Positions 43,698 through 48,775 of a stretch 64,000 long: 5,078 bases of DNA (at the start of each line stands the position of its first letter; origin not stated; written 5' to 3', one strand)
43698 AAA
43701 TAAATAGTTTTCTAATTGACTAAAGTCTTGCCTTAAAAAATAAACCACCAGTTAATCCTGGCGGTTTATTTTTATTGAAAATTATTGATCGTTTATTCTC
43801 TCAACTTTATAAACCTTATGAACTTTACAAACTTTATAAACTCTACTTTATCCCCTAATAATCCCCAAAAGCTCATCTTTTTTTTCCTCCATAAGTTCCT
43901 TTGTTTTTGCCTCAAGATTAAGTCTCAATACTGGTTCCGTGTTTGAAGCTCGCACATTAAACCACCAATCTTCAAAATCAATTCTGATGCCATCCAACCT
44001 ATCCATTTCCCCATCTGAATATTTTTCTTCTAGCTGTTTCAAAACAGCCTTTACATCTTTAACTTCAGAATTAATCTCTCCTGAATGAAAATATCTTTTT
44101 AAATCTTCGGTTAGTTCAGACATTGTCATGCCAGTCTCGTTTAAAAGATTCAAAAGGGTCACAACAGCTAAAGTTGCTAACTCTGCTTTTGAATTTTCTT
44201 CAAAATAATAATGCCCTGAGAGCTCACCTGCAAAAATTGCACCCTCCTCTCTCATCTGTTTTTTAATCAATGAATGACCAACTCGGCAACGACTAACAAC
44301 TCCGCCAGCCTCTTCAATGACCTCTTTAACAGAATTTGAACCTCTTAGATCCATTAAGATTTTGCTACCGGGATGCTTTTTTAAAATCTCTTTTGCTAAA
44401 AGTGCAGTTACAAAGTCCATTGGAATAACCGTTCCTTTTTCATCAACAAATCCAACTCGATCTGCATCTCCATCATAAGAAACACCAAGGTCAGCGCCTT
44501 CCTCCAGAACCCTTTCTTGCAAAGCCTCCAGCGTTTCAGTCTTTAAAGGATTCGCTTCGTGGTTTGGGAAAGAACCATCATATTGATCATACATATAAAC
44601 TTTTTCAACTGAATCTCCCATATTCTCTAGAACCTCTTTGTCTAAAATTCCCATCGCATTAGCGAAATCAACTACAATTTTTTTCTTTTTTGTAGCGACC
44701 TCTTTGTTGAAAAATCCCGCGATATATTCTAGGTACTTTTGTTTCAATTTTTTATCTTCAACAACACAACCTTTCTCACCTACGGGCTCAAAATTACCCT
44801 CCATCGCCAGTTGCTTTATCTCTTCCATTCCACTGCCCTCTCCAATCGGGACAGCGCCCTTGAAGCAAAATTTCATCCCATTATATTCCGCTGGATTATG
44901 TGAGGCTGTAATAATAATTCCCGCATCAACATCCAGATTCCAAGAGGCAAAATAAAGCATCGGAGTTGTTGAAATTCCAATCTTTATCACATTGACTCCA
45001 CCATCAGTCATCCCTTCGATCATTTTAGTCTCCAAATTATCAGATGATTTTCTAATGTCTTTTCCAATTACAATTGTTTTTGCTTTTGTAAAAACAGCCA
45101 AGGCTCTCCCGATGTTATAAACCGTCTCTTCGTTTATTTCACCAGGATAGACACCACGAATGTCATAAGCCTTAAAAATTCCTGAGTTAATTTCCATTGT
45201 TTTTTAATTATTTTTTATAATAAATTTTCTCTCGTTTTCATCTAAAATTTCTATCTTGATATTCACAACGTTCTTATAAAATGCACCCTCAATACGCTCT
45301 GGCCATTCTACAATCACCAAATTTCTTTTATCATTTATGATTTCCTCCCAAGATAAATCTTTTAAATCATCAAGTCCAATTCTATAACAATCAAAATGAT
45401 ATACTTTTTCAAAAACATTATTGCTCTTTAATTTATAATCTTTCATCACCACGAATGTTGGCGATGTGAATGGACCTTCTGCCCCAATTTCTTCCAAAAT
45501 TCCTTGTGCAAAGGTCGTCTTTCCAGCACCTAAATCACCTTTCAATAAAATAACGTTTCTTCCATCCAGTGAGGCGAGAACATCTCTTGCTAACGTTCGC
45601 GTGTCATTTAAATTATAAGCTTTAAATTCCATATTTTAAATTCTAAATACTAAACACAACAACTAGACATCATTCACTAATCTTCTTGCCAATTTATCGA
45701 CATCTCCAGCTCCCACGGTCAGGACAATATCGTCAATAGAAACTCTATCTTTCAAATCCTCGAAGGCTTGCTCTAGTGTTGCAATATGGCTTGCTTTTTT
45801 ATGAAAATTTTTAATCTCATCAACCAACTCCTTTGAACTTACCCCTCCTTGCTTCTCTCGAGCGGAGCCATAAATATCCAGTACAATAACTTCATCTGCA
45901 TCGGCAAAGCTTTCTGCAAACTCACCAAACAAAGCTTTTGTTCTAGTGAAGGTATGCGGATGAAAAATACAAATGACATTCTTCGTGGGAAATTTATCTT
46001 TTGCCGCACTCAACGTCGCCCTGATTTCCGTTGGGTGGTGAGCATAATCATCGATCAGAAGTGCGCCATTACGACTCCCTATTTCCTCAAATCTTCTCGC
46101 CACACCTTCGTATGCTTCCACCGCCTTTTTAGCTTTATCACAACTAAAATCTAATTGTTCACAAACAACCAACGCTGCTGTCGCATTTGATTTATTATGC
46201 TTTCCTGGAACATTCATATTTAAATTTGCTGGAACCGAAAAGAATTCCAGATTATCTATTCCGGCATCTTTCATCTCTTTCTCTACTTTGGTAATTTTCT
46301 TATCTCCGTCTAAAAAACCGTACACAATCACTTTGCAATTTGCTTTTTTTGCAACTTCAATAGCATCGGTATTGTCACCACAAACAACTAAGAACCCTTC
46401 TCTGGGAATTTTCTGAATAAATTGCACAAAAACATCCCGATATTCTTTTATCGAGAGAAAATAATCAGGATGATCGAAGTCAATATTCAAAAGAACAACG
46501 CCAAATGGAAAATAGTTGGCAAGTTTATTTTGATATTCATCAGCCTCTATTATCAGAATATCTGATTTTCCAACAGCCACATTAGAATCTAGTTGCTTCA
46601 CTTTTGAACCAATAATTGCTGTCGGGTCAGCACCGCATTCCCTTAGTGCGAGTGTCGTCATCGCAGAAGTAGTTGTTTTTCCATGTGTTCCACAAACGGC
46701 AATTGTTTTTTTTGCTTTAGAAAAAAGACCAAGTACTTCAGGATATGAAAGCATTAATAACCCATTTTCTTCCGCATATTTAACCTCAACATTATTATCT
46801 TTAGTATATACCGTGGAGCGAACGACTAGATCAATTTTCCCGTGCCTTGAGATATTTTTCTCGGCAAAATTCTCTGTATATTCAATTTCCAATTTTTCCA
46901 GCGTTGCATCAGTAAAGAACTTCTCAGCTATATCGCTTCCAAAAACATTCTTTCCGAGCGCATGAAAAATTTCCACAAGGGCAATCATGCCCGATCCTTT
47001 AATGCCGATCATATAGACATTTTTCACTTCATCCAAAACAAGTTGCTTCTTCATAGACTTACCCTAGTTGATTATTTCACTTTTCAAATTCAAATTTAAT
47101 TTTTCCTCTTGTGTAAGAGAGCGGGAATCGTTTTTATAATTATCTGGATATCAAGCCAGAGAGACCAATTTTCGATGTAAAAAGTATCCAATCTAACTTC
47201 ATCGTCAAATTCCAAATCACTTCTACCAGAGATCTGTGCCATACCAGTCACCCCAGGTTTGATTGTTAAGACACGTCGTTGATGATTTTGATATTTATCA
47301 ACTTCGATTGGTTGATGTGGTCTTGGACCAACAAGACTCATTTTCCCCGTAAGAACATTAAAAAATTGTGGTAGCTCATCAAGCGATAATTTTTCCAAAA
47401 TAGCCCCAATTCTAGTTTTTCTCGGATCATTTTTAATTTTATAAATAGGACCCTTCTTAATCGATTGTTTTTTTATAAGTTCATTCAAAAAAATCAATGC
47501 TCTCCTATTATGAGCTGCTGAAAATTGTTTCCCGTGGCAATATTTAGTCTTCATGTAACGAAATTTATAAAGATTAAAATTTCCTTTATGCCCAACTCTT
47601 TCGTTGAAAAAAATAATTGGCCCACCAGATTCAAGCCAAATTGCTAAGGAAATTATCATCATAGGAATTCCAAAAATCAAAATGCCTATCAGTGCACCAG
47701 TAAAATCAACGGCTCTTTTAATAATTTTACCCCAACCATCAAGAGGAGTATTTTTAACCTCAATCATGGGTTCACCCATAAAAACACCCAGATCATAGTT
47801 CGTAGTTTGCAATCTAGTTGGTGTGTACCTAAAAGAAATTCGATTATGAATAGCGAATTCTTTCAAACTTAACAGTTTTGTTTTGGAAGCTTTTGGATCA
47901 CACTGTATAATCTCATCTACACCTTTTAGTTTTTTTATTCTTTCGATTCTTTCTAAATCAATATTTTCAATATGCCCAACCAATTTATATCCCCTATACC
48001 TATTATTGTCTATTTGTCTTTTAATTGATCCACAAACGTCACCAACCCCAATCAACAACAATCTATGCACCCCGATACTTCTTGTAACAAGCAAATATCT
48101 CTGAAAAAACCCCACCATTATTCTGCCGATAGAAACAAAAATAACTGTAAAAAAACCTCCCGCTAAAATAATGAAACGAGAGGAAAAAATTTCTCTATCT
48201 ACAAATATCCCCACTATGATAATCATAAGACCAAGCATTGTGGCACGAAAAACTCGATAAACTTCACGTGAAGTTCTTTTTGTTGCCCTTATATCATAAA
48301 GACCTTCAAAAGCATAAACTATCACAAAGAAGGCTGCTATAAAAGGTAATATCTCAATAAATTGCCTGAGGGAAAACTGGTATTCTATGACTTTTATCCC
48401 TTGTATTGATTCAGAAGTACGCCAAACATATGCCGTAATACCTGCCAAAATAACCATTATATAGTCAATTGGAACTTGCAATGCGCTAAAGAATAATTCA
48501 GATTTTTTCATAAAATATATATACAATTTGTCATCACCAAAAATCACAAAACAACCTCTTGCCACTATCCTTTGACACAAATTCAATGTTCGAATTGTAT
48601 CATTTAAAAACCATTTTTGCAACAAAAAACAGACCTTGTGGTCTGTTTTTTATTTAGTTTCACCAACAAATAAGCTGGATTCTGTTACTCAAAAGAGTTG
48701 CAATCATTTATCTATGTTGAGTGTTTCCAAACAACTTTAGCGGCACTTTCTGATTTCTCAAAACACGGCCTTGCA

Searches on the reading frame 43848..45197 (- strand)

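Call 68: search_protein_families(library=pfam, proteins=[window:43848-45197:-], max_evalue=0.001)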
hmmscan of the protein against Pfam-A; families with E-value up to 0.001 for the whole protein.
window:43848-45197:- (449 aa): 4 families
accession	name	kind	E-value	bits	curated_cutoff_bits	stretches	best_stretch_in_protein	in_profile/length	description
PF02878.22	PGM_PMM_I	-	4.8e-36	123.9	22.5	1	7-131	3-131/138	Phosphoglucomutase/phosphomannomutase, alpha/beta/alpha domain I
PF02880.22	PGM_PMM_III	-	1.3e-20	74.1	20.7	1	261-369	3-115/115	Phosphoglucomutase/phosphomannomutase, alpha/beta/alpha domain III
PF02879.22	PGM_PMM_II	-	9.7e-19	68.3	29.3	1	154-255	2-103/103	Phosphoglucomutase/phosphomannomutase, alpha/beta/alpha domain II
PF00408.26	PGM_PMM_IV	-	3.6e-13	49.8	23.1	1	374-443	1-65/68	Phosphoglucomutase/phosphomannomutase, C-terminal domain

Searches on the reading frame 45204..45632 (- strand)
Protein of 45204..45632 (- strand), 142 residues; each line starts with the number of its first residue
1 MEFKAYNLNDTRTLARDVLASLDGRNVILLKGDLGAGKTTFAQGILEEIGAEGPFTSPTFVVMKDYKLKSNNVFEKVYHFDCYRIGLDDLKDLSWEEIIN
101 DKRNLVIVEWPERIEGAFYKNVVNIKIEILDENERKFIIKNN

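Call 68: search_protein_families(library=pfam, proteins=[window:45204-45632:-], max_evalue=0.001)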
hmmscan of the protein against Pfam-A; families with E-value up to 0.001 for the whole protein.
window:45204-45632:- (142 aa): 3 families
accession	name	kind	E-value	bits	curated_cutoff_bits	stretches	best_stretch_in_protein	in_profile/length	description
PF02367.23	TsaE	-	7.3e-34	116.9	26.6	1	7-136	3-127/128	Threonylcarbamoyl adenosine biosynthesis protein TsaE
PF20720.3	nSTAND3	-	0.00023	21.3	27.2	1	16-53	8-45/155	Novel STAND NTPase 3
PF06068.19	TIP49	-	0.00088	19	23.8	0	24-57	50-82/347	TIP49 P-loop domain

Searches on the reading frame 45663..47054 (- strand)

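Call 68: search_protein_families(library=pfam, proteins=[window:45663-47054:-], max_evalue=0.001)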
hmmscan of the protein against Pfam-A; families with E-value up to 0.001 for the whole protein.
window:45663-47054:- (463 aa): 3 families
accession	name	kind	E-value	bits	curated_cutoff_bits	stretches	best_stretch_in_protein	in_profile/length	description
PF02875.26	Mur_ligase_C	-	1.4e-25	91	28.4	1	320-450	1-127/127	Mur ligase, glutamate ligase domain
PF08245.18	Mur_ligase_M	-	3.2e-24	86.4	24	1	120-297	1-199/200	Mur ligase middle domain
PF01225.30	Mur_ligase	-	1e-14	55.1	21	1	13-115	2-94/95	Mur ligase family, catalytic domain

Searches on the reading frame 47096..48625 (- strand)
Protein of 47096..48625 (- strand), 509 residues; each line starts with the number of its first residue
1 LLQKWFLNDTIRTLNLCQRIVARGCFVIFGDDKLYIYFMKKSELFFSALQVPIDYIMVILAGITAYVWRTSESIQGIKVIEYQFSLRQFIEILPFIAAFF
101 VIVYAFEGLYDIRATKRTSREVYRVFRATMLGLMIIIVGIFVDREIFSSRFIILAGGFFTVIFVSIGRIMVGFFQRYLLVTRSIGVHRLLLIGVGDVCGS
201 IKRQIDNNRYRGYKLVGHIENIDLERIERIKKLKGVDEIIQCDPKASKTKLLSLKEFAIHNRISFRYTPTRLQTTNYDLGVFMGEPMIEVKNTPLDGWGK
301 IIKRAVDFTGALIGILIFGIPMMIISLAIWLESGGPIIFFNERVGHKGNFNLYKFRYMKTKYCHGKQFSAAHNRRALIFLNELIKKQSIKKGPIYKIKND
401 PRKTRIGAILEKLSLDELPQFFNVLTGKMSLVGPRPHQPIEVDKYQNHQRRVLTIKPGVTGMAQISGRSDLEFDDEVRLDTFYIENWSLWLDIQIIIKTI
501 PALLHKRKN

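Call 68: search_protein_families(library=pfam, proteins=[window:47096-48625:-], max_evalue=0.001)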
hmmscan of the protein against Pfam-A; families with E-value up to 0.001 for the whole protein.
window:47096-48625:- (509 aa): 2 families
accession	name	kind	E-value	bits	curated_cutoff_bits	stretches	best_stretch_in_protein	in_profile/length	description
PF02397.22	Bac_transf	-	1.2e-57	194.7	27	1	303-504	1-178/179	Bacterial sugar transferase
PF13727.12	CoA_binding_3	-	1.9e-05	25.2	25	1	107-239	3-133/175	CoA-binding domain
